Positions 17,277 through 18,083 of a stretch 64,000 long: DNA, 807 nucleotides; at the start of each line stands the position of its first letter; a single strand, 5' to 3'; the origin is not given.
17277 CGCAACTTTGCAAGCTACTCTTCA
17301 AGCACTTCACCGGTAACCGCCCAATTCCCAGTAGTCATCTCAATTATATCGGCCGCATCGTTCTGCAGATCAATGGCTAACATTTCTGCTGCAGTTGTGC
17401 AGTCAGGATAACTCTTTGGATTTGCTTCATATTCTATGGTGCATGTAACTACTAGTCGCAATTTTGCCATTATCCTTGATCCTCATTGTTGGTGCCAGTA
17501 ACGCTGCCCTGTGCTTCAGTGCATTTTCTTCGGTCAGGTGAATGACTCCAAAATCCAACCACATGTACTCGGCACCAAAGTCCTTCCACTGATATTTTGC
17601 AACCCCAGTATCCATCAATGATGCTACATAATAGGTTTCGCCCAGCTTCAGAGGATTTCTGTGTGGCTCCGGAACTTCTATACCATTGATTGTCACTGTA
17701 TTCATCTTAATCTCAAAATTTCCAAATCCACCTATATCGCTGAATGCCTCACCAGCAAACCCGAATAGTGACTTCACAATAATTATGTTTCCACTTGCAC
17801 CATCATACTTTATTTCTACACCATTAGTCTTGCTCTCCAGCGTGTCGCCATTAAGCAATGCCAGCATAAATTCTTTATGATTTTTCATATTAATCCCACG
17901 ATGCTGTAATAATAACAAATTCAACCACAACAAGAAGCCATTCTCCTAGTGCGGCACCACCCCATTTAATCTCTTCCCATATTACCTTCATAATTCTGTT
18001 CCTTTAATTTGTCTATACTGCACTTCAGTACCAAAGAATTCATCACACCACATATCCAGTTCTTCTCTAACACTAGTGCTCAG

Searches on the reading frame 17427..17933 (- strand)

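Call 70: search_protein_families(library=phrogs, proteins=[window:17427-17933:-], max_evalue=0.00001)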
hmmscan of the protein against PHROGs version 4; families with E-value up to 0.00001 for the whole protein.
window:17427-17933:- (168 aa): 2 families
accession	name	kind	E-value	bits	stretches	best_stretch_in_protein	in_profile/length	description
phrog_18768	-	unknown function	9.3e-15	55.9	1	74-147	53-127/131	-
phrog_2438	-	unknown function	1.1e-06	29.2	1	62-145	40-121/326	-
